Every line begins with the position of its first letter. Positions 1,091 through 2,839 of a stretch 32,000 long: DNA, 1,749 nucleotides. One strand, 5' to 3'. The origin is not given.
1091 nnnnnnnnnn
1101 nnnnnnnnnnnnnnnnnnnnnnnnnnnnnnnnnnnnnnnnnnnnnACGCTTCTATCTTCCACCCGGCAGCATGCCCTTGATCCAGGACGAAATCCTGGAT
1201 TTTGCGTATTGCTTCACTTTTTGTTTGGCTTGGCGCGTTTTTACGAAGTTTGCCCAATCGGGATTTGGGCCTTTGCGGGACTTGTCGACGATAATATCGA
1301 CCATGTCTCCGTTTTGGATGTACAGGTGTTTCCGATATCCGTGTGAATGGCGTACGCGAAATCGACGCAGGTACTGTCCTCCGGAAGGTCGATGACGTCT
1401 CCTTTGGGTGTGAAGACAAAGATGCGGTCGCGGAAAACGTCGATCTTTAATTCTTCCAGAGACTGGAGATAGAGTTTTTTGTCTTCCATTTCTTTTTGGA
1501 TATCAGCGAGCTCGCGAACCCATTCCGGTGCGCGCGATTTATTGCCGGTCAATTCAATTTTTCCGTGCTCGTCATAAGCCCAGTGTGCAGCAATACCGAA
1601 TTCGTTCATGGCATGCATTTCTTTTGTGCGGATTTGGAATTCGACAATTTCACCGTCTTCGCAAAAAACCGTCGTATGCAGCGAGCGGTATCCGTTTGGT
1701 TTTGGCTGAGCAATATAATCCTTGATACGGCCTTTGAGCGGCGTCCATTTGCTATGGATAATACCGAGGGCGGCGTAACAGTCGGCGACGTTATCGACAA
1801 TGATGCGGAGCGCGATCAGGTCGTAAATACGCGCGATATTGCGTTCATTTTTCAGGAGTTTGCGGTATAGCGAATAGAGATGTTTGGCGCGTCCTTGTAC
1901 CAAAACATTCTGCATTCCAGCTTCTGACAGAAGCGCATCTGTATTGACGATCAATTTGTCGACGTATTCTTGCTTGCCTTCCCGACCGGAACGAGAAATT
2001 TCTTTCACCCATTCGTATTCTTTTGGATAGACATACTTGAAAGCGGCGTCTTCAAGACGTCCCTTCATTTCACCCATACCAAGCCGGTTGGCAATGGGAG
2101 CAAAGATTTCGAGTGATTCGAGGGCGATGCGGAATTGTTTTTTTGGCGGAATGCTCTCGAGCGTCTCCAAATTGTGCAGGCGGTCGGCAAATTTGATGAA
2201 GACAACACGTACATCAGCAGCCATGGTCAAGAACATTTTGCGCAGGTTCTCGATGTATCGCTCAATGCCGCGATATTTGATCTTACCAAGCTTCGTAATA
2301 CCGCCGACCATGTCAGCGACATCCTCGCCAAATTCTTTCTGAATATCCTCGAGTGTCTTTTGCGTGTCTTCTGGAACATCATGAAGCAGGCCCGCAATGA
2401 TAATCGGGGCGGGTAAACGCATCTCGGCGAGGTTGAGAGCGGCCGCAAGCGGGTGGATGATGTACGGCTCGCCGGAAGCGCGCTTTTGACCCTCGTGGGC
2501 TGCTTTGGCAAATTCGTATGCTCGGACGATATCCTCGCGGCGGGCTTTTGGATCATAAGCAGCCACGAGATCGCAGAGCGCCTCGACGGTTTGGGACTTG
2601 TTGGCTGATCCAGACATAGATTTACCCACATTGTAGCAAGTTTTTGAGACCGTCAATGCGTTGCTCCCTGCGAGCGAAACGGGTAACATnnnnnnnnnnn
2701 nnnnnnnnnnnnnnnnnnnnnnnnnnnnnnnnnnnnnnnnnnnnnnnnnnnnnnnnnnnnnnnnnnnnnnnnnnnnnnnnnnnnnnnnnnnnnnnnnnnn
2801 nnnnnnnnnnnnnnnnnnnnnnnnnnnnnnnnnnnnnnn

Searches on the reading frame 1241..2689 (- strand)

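Call 8: search_protein_families(library=pfam, proteins=[window:1241-2689:-], max_evalue=0.001)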
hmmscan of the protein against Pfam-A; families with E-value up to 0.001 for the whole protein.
window:1241-2689:- (482 aa): 4 families
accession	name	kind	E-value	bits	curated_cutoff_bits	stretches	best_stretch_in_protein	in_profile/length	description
PF13328.12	HD_4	-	2e-45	154.7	27.2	1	57-205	1-155/156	HD domain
PF04607.23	RelA_SpoT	-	6.6e-40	136.3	27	1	266-376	1-112/113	Region found in RelA / SpoT proteins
PF02824.27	TGS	-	1.3e-11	44.7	22.2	1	423-456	1-34/60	TGS domain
PF01966.28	HD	-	3.9e-08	34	22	1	76-173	1-115/116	HD domain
